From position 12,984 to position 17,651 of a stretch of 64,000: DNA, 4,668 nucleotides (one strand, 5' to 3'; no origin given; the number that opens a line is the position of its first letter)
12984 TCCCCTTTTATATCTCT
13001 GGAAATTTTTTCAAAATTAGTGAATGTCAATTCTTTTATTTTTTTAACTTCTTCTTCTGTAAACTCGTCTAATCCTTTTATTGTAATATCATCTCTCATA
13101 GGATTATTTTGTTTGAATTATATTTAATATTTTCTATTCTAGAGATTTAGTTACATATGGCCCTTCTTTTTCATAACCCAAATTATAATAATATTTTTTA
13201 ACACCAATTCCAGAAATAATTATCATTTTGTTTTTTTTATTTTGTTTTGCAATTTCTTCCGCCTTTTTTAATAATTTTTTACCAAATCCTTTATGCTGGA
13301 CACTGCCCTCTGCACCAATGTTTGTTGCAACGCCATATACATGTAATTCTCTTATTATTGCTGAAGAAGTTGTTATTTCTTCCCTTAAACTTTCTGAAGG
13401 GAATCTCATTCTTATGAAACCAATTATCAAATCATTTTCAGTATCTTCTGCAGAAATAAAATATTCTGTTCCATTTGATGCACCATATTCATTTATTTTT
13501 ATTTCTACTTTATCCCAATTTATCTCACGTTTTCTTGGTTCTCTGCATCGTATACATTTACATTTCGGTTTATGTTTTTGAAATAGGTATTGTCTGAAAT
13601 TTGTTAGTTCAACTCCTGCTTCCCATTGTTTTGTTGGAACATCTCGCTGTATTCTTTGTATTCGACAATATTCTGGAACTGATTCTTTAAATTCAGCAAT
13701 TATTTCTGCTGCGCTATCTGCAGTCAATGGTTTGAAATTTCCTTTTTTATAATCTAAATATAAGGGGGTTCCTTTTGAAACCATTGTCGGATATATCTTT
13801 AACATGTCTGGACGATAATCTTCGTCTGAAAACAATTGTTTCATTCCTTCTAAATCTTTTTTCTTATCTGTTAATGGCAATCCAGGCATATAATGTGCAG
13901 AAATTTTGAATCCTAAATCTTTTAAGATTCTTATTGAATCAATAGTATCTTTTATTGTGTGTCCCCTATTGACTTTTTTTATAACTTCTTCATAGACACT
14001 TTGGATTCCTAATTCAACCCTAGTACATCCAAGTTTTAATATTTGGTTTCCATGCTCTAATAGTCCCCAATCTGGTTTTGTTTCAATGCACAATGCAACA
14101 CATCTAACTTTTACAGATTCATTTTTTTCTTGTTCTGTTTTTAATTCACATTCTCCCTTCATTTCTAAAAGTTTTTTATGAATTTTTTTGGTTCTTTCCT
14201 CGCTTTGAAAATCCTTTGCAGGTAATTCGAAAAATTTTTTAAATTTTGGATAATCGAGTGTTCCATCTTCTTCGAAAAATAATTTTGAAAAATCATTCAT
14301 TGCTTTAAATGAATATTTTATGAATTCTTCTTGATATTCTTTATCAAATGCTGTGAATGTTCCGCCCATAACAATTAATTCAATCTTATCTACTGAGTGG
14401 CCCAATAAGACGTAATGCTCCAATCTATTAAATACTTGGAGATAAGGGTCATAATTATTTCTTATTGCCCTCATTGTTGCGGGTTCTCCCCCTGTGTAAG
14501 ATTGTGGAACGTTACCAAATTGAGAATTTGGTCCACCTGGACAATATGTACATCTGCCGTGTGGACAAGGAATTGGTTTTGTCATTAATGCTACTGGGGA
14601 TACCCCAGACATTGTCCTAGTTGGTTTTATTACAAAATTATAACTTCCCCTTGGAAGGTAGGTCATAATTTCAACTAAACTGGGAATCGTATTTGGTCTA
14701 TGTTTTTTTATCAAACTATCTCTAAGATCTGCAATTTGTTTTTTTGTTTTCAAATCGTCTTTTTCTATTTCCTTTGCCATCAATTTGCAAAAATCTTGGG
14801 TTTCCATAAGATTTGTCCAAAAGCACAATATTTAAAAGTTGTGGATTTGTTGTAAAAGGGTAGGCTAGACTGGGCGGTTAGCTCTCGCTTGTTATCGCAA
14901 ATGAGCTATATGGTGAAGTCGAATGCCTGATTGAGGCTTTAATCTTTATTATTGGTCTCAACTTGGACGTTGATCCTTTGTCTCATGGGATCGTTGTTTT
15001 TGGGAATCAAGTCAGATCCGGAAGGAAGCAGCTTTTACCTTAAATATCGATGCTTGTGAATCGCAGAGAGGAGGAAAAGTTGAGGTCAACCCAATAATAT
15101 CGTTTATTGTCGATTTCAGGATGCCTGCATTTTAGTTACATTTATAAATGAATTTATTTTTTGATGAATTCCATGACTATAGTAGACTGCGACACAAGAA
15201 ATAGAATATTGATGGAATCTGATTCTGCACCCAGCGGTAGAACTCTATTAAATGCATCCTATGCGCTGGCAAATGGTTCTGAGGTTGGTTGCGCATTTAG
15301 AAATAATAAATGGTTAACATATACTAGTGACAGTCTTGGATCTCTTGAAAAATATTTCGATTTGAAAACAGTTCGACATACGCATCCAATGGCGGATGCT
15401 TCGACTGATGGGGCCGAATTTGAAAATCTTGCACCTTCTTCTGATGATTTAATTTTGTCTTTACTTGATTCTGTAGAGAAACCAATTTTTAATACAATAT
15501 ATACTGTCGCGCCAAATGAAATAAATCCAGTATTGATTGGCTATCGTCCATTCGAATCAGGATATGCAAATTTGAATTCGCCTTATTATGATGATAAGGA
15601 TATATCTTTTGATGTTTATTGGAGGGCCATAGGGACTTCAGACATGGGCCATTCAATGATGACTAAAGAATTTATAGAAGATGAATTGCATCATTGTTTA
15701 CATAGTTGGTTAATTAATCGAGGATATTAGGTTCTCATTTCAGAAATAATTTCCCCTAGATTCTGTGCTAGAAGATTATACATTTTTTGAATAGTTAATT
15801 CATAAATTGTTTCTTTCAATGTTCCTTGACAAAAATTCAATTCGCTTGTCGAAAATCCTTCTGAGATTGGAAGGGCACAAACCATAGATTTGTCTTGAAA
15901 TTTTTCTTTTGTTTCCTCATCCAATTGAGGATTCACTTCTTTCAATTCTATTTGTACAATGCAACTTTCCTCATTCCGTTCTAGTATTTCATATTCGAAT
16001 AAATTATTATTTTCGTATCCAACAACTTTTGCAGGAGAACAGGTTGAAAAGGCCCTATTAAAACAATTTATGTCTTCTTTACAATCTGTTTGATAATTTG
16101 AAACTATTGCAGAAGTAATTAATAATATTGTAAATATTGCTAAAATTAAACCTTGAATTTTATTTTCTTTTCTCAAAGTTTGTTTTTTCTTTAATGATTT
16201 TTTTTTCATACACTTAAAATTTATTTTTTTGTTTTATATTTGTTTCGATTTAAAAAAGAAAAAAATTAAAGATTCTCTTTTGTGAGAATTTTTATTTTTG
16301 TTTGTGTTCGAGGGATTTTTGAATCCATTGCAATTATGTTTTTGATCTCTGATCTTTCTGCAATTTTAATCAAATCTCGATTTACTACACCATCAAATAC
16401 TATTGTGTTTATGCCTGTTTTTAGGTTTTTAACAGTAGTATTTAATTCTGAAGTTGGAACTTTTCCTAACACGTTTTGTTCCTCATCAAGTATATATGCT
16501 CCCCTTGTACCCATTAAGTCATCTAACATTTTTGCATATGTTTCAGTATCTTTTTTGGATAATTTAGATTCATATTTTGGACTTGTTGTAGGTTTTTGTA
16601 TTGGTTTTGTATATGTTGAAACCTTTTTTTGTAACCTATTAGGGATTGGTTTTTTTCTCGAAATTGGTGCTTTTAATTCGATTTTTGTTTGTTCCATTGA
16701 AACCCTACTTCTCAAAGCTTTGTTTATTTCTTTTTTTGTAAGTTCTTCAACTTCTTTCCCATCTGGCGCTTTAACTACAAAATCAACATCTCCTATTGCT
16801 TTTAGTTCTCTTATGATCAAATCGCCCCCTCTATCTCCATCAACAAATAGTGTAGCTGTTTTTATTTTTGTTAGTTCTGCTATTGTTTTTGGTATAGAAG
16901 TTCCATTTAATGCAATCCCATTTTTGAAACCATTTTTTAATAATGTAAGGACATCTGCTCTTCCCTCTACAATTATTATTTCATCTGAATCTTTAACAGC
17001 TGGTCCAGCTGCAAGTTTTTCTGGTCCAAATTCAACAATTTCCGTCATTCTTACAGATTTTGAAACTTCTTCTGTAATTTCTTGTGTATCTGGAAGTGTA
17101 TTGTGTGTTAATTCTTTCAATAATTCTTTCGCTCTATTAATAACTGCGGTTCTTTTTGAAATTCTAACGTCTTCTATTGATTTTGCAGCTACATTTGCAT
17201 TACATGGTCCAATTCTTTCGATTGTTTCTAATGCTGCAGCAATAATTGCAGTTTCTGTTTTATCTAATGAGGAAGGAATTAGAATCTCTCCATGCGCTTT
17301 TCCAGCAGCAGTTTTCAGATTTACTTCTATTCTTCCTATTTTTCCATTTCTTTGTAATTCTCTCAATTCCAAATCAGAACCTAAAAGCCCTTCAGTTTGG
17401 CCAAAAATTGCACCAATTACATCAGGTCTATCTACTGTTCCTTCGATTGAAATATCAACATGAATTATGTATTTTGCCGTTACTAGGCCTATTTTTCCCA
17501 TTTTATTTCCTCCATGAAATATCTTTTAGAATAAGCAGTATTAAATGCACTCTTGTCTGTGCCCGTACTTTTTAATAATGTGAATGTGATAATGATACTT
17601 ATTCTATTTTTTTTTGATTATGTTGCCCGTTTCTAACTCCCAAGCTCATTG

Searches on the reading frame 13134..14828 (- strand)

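Call 78: search_protein_families(library=pfam, proteins=[window:13134-14828:-], max_evalue=0.0001)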
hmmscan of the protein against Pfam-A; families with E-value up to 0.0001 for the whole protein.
window:13134-14828:- (564 aa): 4 families
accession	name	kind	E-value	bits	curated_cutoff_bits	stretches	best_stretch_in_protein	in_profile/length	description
PF16199.10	Radical_SAM_C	-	5.1e-19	68.6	31.9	1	340-414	1-76/85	Radical_SAM C-terminal domain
PF04055.27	Radical_SAM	-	5e-14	53.2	29.5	1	88-322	7-157/166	Radical SAM superfamily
PF23613.1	ELP3_N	-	4e-05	23.9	27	0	12-72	3-69/70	ELP3 N-terminal domain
PF00583.31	Acetyltransf_1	-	8.9e-05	23.2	20.7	0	450-537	28-98/116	Acetyltransferase (GNAT) family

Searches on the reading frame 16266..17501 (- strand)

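Call 25: search_protein_families(library=pfam, proteins=[window:16266-17501:-], max_evalue=0.001)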
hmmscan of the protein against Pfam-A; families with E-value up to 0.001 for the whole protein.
window:16266-17501:- (411 aa): 3 families
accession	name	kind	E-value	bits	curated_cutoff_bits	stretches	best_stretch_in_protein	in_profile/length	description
PF13662.12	Toprim_4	-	2.4e-10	40.9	25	1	173-234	1-71/85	Toprim domain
PF13155.12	Toprim_2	-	2.5e-07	31.4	22.1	1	176-253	1-86/88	Toprim-like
PF01751.28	Toprim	-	3.6e-05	24.3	23.1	1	174-234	1-77/96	Toprim domain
